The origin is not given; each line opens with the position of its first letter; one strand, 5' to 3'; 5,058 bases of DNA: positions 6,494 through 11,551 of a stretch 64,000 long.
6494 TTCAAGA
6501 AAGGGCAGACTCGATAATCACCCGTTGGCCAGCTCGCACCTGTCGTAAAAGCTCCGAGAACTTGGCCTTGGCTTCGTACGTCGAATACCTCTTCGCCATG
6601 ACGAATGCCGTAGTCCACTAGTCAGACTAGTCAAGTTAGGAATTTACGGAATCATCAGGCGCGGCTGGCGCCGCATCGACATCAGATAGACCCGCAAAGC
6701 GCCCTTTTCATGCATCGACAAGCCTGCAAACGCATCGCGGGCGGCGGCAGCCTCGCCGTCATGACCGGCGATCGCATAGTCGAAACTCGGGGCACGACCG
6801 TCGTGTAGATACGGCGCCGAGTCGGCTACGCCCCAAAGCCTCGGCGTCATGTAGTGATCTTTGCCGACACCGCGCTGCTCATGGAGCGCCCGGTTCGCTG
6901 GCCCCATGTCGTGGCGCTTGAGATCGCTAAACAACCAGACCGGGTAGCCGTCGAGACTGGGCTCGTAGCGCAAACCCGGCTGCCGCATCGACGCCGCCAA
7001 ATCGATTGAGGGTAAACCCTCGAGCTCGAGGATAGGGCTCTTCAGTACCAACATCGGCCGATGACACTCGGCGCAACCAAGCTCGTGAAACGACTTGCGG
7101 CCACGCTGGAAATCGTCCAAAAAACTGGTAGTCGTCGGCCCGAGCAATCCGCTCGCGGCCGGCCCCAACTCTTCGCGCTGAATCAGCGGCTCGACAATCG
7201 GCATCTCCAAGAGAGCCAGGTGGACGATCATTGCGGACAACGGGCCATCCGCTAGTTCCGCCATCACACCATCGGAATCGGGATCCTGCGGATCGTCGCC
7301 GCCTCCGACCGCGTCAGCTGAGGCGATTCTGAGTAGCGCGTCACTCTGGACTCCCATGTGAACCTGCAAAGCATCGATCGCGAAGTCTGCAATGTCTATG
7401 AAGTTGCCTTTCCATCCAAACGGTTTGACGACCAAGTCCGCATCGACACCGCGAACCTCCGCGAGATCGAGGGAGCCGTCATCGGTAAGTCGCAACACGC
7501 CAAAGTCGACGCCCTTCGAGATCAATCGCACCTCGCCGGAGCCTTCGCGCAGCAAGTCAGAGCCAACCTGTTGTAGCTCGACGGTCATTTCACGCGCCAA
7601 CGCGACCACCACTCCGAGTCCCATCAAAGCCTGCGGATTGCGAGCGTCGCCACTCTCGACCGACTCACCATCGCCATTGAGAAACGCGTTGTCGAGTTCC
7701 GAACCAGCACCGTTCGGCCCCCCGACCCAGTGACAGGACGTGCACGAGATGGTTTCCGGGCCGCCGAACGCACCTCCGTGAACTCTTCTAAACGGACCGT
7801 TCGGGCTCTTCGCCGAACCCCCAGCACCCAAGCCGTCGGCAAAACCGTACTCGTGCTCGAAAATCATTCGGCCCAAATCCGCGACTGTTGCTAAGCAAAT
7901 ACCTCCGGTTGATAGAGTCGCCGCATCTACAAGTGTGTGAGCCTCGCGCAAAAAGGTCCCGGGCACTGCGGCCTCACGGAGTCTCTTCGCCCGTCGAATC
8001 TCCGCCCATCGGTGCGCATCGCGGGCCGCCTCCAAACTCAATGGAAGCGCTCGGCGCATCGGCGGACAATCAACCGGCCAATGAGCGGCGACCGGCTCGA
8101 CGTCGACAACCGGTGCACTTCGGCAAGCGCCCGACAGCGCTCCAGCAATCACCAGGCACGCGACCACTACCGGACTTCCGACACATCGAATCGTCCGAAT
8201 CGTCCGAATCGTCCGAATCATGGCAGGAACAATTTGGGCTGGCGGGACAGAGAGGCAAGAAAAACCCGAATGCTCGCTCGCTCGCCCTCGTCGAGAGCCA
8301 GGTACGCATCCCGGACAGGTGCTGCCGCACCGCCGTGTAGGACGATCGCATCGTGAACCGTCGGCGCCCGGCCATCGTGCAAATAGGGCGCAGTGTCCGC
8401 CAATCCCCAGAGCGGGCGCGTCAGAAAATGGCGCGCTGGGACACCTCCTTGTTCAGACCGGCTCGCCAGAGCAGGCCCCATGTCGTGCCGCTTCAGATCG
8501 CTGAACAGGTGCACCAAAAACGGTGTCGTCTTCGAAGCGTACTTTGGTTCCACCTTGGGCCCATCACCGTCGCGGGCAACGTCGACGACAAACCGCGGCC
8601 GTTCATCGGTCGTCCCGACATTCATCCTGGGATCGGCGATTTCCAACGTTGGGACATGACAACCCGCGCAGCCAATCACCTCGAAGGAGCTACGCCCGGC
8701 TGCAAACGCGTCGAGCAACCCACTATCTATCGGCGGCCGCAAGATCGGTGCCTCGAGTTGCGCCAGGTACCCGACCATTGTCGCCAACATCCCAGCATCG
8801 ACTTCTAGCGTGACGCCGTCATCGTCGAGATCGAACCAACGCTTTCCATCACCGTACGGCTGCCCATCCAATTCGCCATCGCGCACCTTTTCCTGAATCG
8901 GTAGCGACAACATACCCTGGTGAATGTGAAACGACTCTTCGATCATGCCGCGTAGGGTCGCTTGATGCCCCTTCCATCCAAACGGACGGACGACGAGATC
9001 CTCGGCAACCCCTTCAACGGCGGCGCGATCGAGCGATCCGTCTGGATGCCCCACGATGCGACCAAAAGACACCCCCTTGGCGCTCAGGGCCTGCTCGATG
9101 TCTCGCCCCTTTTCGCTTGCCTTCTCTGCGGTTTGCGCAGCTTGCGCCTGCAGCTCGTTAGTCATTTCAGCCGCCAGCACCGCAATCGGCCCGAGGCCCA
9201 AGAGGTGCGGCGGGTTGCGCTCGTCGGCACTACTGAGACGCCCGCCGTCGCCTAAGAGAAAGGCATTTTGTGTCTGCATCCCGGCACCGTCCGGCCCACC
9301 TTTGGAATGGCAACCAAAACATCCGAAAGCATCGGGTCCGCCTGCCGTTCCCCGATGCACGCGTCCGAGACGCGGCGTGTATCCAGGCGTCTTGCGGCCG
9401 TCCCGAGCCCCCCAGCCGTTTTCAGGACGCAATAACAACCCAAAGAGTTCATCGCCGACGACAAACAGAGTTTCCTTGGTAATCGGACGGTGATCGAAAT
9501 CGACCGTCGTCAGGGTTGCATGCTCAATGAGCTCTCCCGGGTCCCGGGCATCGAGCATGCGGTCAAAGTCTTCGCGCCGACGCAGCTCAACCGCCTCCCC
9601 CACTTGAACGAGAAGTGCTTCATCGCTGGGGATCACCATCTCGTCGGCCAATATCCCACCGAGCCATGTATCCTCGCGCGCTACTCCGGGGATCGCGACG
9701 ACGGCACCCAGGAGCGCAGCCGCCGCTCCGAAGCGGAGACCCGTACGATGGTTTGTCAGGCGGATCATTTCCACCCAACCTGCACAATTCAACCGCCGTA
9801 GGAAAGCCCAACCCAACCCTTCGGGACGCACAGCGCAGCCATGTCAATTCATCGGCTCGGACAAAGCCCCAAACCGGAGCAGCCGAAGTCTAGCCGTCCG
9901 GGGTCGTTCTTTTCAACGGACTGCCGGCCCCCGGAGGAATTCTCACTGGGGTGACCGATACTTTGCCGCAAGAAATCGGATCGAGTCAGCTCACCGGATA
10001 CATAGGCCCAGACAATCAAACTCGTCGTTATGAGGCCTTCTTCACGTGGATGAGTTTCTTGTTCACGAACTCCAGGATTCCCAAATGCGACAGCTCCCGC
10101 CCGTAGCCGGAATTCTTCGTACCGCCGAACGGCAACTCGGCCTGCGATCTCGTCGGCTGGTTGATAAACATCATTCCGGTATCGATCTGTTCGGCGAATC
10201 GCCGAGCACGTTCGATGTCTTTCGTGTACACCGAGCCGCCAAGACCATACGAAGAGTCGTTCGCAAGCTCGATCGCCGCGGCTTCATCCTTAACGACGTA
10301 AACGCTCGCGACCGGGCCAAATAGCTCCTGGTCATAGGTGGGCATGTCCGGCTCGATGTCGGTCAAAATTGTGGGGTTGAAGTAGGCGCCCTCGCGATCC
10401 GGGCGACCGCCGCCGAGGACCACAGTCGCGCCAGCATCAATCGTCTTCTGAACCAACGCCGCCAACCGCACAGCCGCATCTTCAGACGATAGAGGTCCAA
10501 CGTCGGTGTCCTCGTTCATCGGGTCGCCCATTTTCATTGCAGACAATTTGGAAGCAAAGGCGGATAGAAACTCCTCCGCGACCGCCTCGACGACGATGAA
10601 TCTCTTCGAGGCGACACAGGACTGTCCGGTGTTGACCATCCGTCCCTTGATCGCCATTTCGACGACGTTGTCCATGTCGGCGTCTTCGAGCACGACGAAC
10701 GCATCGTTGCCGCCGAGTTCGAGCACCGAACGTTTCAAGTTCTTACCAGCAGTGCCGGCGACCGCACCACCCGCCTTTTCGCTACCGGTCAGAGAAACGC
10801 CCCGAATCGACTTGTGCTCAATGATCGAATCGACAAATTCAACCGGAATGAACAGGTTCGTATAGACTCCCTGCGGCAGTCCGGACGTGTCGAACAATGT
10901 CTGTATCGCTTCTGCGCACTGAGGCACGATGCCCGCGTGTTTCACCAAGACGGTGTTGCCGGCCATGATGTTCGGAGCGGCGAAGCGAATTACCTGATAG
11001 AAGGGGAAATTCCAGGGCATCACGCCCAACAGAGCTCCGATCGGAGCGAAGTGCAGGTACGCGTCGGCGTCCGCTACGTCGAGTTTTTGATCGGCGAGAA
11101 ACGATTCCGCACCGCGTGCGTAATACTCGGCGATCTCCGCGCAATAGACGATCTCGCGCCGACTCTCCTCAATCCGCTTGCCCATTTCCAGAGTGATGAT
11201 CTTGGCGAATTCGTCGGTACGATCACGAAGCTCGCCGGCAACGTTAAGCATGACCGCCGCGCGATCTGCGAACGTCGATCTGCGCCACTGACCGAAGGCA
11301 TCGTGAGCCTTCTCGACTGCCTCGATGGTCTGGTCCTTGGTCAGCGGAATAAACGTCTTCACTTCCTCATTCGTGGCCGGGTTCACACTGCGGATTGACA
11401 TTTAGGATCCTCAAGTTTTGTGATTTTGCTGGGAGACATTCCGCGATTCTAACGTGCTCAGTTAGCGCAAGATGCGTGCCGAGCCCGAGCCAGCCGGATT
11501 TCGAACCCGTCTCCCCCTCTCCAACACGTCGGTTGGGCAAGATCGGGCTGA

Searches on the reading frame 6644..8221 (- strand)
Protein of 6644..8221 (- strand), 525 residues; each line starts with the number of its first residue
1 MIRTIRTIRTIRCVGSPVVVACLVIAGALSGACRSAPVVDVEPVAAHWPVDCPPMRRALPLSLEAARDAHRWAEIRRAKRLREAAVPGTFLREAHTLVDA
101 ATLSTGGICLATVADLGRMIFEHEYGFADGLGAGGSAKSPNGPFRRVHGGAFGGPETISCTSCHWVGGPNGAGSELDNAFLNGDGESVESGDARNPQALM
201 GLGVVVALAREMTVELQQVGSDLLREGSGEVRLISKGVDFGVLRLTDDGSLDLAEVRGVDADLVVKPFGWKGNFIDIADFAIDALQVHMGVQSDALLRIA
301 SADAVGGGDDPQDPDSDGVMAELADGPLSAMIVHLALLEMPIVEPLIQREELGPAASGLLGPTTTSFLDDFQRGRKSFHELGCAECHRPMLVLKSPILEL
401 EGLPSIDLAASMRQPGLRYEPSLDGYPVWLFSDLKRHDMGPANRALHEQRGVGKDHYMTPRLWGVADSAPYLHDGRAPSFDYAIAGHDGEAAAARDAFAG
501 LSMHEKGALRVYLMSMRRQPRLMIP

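Call 39: search_protein_families(library=pfam, proteins=[window:6644-8221:-], max_evalue=0.00001)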
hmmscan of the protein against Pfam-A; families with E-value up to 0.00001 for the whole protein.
window:6644-8221:- (525 aa): 1 family
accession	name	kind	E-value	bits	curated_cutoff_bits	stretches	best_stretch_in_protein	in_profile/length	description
PF06537.16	DHOR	-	2.8e-12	46.3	22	1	371-516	363-499/499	Di-haem oxidoreductase, putative peroxidase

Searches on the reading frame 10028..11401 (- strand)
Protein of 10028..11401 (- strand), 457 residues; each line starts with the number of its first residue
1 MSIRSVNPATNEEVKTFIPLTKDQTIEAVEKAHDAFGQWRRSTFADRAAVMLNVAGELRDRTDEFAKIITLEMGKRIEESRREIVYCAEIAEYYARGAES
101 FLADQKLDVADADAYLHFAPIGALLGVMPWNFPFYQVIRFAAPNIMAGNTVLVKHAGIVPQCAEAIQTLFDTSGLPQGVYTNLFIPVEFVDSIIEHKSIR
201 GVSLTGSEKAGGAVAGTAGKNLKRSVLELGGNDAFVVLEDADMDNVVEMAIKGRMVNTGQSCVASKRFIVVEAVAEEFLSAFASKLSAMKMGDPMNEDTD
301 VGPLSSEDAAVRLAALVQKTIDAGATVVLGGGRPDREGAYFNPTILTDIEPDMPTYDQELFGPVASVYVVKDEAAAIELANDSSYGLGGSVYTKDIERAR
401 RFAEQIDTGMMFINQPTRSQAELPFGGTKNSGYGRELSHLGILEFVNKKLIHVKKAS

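Call 39: search_protein_families(library=pfam, proteins=[window:10028-11401:-], max_evalue=0.00001)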
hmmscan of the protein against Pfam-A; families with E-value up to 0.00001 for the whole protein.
window:10028-11401:- (457 aa): 1 family
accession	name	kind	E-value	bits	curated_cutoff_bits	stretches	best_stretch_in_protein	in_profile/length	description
PF00171.27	Aldedh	-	1.7e-138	462.5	23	1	3-450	9-460/461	Aldehyde dehydrogenase family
